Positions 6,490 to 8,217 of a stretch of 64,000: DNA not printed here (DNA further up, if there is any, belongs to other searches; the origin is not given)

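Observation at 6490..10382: dctA-lysR-phnA operon: candidate DAACS-family phosphonoacetate importer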

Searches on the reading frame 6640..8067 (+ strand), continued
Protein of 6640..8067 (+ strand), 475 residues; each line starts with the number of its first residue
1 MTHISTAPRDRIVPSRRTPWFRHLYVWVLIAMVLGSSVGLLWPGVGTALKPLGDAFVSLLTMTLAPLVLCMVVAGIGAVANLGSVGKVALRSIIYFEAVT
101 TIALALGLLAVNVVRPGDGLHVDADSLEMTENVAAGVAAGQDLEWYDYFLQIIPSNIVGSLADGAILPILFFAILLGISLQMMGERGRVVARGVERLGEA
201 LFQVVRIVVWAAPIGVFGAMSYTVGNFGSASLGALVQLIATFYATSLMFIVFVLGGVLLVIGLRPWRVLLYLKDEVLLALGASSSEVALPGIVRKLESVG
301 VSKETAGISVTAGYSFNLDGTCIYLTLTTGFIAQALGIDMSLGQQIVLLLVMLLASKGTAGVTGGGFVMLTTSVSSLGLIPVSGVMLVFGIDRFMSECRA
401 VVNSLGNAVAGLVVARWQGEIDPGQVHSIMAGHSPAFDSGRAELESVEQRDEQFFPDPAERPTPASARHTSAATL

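Call 16: find_encoding_contigs(protein=P0060, flank=6000, max_places=2)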
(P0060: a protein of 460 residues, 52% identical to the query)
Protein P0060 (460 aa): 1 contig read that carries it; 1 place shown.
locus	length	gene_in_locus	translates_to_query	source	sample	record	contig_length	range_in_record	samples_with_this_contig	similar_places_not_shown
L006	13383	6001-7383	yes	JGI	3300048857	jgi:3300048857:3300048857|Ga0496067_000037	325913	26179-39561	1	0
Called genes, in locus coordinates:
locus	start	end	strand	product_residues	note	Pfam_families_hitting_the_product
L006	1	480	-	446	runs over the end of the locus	PF03721:UDPG_MGDP_dh_N, PF03807:F420_oxidored (faint), PF00984:UDPG_MGDP_dh, PF03720:UDPG_MGDP_dh_C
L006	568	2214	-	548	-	PF23717:DUF7159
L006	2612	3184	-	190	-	PF06559:DCD_N, PF22769:DCD, PF22569:DCD_C, PF00692:dUTPase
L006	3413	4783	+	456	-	PF01663:Phosphodiest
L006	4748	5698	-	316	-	PF00126:HTH_1, PF03466:LysR_substrate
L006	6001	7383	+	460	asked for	PF00375:SDF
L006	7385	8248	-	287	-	PF00722:Glyco_hydro_16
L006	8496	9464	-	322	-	PF05090:HTTM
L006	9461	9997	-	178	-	-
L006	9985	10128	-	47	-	-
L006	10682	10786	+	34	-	-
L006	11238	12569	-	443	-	PF13231:PMT_2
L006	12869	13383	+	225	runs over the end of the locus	-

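Call 17: find_encoding_contigs(protein=P0068, flank=6000, max_places=2)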
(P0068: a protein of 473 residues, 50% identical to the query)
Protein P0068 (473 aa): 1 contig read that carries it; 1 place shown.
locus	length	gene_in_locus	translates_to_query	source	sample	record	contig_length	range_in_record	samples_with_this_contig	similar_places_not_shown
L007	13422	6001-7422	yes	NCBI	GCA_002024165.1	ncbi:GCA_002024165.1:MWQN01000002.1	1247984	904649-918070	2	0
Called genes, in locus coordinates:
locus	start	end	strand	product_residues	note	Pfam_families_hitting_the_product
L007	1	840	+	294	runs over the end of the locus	PF01522:Polysacc_deac_1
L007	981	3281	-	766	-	PF00069:Pkinase, PF03109:ABC1 (faint), PF07714:PK_Tyr_Ser-Thr, PF00497:SBP_bac_3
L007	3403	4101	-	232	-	PF00072:Response_reg, PF12802:MarR_2 (weak), PF09339:HTH_IclR (weak), PF20714:HTH_64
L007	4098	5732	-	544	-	PF17203:sCache_3_2, PF12860:PAS_7 (faint), PF02518:HATPase_c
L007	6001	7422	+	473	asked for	PF00375:SDF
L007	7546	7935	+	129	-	PF12840:HTH_20, PF25212:HVO_A0114 (weak), PF01022:HTH_5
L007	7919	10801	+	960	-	PF00690:Cation_ATPase_N, PF00122:E1-E2_ATPase, PF13246:Cation_ATPase, PF00702:Hydrolase, PF00689:Cation_ATPase_C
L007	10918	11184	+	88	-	PF02416:TatA_B_E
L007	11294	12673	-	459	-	PF07519:Tannase, PF10605:3HBOH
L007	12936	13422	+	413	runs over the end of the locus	PF07730:HisKA_3, PF13581:HATPase_c_2 (weak), PF02518:HATPase_c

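Call 33: search_solved_structures(query=window:6640-8067:+, show_alignments=3)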
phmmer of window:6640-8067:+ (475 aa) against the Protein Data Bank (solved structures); distinct sequences matched with E-value up to 0.001: 45.
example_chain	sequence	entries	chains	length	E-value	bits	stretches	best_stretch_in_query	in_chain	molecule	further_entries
9bgz_A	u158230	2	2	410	1.6e-70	241.4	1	24-422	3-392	Aspartate transporter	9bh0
9bgy_A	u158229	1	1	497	3.5e-70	240.3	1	24-422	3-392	Aspartate transporter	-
3kbc_A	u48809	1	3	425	5.8e-52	180.2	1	28-425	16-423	425aa long hypothetical proton glutamate symport protein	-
4x2s_A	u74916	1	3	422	1.1e-51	179.3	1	28-423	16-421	425aa long hypothetical proton glutamate symport protein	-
6v8g_A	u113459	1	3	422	2.4e-51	178.2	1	28-423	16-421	Glutamate transporter homolog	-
2nwl_A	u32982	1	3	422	6.7e-51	176.7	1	25-423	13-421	glutamate symport protein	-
5cfy_A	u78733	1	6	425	7e-51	176.7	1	28-425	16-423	425aa long hypothetical proton glutamate symport protein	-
7rcp_A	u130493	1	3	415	9.2e-51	176.3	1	28-416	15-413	Glutamate transporter homolog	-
7ahk_A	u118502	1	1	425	1.1e-50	176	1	28-423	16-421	Glutamate transporter homolog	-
1xfh_A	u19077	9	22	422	1.2e-50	175.9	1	28-423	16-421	proton glutamate symport protein | 425aa long hypothetical proton glutamate symport protein | GLUTAMATE SYMPORT PROTEIN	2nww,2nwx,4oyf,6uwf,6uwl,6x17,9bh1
4p19_A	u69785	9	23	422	1.2e-50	175.9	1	28-423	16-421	425aa long hypothetical proton glutamate symport protein | GltPh | Glutamate transporter homologue GltPh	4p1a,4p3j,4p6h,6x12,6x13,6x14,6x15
3v8f_A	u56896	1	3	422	1.7e-50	175.4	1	28-423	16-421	sodium-coupled L-aspartate transporter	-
7ug0_A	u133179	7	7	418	2.3e-50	175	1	28-419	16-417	Glutamate transporter homolog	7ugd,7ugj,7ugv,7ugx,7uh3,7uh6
6ctf_A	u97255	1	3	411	3.2e-50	174.5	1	28-416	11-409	Glutamate transporter homolog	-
3v8g_A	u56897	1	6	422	3.4e-50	174.4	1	28-423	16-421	sodium-coupled L-aspartate transporter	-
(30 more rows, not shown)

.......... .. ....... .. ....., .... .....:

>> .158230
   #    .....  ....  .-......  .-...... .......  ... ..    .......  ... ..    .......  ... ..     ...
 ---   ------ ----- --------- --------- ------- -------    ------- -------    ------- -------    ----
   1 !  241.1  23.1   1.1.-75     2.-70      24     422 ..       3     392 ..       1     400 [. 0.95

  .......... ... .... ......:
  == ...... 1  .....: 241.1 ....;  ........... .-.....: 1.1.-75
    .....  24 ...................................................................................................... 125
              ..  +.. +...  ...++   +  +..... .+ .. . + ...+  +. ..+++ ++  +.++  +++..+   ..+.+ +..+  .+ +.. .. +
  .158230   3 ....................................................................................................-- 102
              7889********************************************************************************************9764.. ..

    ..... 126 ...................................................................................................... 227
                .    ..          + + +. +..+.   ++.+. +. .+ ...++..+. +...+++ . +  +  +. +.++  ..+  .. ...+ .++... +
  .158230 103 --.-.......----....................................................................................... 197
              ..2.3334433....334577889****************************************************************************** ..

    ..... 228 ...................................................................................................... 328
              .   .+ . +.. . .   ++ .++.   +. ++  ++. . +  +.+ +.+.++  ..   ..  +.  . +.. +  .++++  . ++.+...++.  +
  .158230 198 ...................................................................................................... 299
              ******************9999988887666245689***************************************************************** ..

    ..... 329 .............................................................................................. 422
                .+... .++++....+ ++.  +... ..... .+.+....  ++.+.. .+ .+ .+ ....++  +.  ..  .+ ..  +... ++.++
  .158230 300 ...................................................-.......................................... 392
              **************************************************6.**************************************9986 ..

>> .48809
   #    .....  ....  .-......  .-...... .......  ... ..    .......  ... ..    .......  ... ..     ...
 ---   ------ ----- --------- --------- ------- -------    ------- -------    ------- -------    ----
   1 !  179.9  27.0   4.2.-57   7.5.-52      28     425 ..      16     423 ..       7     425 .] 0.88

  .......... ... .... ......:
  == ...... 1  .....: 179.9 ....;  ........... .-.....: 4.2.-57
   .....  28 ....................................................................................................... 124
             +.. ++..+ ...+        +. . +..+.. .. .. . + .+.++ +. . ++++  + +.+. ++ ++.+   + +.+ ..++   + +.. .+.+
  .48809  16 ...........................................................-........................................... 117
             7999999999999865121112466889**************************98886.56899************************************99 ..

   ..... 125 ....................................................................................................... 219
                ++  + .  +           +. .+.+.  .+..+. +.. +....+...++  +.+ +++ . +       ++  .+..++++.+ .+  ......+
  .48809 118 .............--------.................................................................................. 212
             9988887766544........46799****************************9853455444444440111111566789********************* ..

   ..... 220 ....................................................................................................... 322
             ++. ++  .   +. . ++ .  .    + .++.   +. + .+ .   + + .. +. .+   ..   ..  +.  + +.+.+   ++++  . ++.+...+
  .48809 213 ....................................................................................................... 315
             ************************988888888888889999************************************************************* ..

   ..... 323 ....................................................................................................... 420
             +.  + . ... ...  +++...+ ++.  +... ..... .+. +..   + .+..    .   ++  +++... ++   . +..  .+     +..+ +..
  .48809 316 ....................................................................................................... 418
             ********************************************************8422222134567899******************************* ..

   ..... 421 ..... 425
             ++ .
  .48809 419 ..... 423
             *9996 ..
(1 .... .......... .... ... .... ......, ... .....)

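Call 41: find_related_loci(query=A2, collection=metagenome_contigs, flank=5000)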
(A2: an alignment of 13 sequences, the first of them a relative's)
Query A2 (475 aa) in metagenome_contigs; peptide patterns used: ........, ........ (x = any residue, [..] = any of these).
600 stretches matched a pattern (row limit reached: there are more); 586 encode a relative of the query (tblastn E <= 1e-3); the best 80 are kept; 80 distinct loci.
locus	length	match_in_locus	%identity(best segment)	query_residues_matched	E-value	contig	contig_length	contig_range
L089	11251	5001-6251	66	16-436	2e-169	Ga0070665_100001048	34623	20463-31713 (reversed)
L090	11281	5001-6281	49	5-431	1e-145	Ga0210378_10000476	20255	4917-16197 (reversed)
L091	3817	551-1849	47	15-462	7e-136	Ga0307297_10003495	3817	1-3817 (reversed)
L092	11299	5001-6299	43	17-451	2e-120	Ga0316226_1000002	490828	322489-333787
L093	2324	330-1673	45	6-467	2e-127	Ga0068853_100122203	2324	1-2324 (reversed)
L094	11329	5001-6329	45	9-452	1e-119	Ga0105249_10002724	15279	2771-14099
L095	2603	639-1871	44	17-428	2e-125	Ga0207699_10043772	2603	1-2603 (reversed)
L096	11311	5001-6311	43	1-453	7e-119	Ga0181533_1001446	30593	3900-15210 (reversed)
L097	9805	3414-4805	43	11-465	6e-119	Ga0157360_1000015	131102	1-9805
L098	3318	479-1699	48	14-423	1e-122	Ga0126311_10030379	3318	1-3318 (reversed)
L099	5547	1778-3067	44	1-434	4e-119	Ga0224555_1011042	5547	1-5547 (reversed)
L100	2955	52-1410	42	15-475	1e-122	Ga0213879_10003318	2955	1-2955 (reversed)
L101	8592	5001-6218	47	23-431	1e-116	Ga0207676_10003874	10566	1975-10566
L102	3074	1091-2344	44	9-427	7e-121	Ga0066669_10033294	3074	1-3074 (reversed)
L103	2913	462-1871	43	13-473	5e-121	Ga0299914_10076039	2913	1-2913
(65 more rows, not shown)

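Call 43: find_encoding_contigs(protein=P0037, flank=5000, max_places=1)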
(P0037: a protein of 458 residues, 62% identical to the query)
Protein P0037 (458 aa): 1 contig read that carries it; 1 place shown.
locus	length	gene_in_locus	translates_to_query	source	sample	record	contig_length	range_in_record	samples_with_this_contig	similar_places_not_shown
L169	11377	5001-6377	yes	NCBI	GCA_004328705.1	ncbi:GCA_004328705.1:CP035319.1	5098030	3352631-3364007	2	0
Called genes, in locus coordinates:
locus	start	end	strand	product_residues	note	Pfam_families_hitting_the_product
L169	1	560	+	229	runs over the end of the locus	PF02535:Zip (weak)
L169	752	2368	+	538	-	PF00501:AMP-binding, PF13193:AMP-binding_C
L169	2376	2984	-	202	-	PF02682:CT_C_D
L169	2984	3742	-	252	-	PF03746:LamB_YcsF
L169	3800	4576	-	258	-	PF13622:4HBT_3, PF20789:4HBT_3C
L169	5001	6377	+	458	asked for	PF00375:SDF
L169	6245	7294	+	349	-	PF00126:HTH_1, PF03466:LysR_substrate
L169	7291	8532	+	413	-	PF01663:Phosphodiest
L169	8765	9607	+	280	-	PF13489:Methyltransf_23 (weak), PF13847:Methyltransf_31, PF08241:Methyltransf_11, PF08242:Methyltransf_12, PF13649:Methyltransf_25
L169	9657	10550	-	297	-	PF00950:ABC-3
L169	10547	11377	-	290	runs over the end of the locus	PF00005:ABC_tran, PF13304:AAA_21 (faint)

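Call 44: find_encoding_contigs(protein=P0056, flank=5000, max_places=1)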
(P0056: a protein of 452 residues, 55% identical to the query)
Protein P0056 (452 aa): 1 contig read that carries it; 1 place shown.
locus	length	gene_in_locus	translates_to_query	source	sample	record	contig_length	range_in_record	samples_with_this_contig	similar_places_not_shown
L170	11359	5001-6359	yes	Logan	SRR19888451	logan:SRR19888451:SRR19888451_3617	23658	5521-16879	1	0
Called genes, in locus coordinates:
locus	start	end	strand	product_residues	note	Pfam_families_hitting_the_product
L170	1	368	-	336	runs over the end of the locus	PF08240:ADH_N, PF16912:Glu_dehyd_C (weak), PF00107:ADH_zinc_N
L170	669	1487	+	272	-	PF08220:HTH_DeoR, PF08279:HTH_11, PF00455:DeoRC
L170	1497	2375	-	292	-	PF00106:adh_short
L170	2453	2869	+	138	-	PF01638:HxlR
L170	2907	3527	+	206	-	PF14124:DUF4291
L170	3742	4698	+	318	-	-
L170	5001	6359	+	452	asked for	PF00375:SDF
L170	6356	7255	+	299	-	PF00126:HTH_1, PF03466:LysR_substrate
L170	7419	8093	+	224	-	PF03551:PadR (weak)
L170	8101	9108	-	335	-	PF00005:ABC_tran, PF08352:oligo_HPY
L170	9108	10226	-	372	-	PF00005:ABC_tran, PF13304:AAA_21 (faint), PF08352:oligo_HPY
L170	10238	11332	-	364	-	PF00528:BPD_transp_1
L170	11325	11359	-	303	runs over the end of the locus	PF19300:BPD_transp_1_N (weak), PF00528:BPD_transp_1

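Call 45: find_encoding_contigs(protein=P0059, flank=5000, max_places=1)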
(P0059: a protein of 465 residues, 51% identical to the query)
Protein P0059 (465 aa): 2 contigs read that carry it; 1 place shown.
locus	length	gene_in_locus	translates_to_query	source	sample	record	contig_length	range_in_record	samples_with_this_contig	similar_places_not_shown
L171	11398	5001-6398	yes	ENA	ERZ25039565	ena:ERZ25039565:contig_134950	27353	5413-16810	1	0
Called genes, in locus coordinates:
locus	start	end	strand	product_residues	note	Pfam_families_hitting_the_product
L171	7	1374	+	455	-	PF01663:Phosphodiest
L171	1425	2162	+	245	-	PF16177:ACAS_N, PF00501:AMP-binding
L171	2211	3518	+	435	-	PF00501:AMP-binding, PF13193:AMP-binding_C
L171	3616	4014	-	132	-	PF03466:LysR_substrate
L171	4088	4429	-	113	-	PF00126:HTH_1, PF03466:LysR_substrate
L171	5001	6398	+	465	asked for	PF00375:SDF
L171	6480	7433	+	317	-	PF01384:PHO4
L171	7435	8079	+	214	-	PF01865:PhoU_div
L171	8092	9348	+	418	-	PF07690:MFS_1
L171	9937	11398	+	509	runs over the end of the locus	PF00665:rve (faint), PF22483:Mu-transpos_C_2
